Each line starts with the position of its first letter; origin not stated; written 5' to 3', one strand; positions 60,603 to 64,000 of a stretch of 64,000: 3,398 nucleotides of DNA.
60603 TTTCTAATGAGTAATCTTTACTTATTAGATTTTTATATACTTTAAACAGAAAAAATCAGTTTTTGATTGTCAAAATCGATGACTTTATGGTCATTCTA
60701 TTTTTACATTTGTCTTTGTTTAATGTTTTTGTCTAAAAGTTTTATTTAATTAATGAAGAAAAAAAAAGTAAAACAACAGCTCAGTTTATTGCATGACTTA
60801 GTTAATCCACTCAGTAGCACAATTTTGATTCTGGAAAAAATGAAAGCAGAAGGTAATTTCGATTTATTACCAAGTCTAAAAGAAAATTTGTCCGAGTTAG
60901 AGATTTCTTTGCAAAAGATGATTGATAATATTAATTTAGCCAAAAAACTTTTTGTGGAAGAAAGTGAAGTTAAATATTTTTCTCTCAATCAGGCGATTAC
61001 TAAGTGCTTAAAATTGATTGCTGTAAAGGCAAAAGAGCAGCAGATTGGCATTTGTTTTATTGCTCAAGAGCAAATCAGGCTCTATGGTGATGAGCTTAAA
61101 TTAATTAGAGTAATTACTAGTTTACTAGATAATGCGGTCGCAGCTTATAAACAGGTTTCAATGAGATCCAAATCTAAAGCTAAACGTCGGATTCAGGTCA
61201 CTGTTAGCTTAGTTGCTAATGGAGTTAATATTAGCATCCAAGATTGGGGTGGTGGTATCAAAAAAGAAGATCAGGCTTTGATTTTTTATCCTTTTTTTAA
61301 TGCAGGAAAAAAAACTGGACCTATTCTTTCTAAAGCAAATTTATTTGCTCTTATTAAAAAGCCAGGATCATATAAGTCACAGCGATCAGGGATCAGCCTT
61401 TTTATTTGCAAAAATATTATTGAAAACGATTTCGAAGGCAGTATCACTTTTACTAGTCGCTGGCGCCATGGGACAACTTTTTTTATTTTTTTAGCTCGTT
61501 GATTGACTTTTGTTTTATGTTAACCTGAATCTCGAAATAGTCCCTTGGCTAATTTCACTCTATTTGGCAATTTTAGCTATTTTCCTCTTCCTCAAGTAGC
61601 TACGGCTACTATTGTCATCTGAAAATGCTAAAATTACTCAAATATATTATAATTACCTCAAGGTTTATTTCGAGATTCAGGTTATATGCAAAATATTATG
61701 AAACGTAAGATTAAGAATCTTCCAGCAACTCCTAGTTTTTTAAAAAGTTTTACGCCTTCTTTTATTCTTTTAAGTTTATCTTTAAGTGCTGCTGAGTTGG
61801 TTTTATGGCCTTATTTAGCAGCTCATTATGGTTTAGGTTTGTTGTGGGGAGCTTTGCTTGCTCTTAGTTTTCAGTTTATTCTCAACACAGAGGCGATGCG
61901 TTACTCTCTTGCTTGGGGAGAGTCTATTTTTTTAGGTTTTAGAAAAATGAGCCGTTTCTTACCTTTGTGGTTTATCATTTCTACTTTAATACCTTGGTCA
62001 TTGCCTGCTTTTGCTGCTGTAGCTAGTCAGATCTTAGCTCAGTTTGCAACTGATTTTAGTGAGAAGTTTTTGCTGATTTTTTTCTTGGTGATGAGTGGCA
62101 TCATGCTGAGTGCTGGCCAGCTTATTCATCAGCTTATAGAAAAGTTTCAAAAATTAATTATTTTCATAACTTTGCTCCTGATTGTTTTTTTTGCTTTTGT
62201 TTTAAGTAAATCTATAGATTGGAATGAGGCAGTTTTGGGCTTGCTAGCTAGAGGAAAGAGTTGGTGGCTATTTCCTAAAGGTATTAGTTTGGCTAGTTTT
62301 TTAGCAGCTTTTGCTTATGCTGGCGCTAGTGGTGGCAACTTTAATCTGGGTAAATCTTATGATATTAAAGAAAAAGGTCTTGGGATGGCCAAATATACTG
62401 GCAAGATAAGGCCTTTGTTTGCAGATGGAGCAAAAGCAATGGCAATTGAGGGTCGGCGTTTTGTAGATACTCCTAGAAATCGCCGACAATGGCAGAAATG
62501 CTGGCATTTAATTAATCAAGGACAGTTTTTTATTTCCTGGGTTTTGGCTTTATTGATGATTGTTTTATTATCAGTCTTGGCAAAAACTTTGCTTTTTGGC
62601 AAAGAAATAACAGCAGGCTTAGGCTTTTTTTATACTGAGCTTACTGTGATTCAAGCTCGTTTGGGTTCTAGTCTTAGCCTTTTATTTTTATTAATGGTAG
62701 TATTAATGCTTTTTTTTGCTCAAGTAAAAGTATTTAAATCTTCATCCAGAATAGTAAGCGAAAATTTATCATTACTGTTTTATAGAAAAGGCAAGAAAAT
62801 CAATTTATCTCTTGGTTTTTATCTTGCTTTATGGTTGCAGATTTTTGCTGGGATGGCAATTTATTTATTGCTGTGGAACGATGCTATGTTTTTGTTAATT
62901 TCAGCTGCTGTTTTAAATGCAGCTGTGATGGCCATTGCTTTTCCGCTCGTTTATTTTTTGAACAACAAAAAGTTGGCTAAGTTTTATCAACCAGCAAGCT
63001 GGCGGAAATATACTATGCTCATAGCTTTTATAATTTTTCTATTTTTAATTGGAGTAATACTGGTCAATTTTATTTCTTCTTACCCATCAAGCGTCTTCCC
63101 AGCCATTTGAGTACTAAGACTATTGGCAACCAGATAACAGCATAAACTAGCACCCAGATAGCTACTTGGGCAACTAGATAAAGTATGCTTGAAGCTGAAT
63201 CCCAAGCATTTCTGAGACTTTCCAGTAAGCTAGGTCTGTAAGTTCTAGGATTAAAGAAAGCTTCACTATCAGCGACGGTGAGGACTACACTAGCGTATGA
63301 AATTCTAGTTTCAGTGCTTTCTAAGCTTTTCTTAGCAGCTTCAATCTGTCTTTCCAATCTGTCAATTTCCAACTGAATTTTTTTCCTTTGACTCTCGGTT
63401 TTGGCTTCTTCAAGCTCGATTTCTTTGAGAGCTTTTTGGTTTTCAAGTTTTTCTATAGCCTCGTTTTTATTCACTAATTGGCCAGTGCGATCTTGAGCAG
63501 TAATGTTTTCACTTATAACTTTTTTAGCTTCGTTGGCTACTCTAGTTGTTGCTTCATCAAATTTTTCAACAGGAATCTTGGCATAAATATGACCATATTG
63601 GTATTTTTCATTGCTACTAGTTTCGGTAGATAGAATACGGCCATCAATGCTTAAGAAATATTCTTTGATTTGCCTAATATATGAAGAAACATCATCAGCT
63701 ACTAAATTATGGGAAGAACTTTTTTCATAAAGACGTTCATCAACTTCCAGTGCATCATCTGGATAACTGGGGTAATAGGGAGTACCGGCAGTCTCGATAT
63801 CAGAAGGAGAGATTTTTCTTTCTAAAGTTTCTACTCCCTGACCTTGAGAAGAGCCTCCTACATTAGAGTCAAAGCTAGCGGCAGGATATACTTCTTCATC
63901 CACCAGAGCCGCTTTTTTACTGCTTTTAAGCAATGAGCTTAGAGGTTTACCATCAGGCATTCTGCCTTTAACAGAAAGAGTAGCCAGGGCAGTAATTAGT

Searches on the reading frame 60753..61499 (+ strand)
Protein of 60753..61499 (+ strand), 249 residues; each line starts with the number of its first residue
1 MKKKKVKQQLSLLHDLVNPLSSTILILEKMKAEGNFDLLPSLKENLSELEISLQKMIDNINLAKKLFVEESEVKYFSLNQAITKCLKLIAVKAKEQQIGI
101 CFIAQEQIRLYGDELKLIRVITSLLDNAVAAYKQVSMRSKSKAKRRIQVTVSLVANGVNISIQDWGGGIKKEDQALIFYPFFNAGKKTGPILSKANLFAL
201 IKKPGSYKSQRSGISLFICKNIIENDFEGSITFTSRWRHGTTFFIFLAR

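Call 37: find_encoding_contigs(protein=window:60753-61499:+, flank=10000, max_places=6)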
Protein window:60753-61499:+ (249 aa): 2 contigs read that carry it; 1 place shown.
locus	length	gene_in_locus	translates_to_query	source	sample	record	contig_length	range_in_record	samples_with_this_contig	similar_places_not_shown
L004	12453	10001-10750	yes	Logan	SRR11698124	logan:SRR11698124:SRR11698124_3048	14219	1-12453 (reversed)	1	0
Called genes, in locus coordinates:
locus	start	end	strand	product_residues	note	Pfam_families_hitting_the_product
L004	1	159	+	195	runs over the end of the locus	-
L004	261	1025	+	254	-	-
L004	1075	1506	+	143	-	-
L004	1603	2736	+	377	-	-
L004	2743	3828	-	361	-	PF04055:Radical_SAM (weak), PF12836:HHH_3 (weak)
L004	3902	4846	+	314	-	-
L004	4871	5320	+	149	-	-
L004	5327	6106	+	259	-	PF00561:Abhydrolase_1, PF00975:Thioesterase (weak), PF12697:Abhydrolase_6 (faint), PF12146:Hydrolase_4 (weak)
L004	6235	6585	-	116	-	PF00076:RRM_1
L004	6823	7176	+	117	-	-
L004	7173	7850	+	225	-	PF00072:Response_reg, PF00486:Trans_reg_C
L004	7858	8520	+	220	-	PF01966:HD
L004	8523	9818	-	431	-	PF00515:TPR_1 (faint), PF07719:TPR_2 (faint), PF13374:TPR_10 (faint), PF13428:TPR_14 (faint), PF17874:TPR_MalT (faint), PF13181:TPR_8 (faint), PF13424:TPR_12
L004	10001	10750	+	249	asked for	PF02518:HATPase_c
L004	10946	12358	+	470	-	-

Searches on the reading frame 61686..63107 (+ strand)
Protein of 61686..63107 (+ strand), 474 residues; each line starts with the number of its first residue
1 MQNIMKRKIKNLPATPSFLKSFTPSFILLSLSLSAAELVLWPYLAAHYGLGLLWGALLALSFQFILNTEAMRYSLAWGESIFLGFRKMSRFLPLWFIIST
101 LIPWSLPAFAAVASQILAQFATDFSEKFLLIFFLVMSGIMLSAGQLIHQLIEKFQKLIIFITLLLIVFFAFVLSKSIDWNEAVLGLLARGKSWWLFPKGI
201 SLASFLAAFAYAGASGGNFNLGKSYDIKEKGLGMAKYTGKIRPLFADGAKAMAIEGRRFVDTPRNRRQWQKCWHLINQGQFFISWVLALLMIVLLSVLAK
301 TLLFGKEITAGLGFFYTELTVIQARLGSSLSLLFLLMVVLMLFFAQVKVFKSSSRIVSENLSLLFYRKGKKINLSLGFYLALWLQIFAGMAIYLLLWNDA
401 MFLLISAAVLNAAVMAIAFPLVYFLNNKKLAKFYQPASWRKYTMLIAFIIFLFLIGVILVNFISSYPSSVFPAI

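Call 32: find_encoding_contigs(protein=window:61686-63107:+, flank=10000, max_places=6)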
Protein window:61686-63107:+ (474 aa): no gene with exactly this product is on record in the collection.

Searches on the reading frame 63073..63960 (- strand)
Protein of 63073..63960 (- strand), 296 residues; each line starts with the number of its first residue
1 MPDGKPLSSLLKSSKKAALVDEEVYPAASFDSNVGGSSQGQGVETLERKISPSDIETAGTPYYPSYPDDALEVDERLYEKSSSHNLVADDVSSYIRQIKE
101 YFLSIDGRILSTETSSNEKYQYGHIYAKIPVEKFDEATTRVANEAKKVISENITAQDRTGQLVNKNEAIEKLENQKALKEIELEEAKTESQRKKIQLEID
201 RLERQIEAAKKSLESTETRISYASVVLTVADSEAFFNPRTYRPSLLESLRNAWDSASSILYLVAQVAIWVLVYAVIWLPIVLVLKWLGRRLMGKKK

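Call 36: find_encoding_contigs(protein=window:63073-63960:-, flank=10000, max_places=6)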
Protein window:63073-63960:- (296 aa): no gene with exactly this product is on record in the collection.
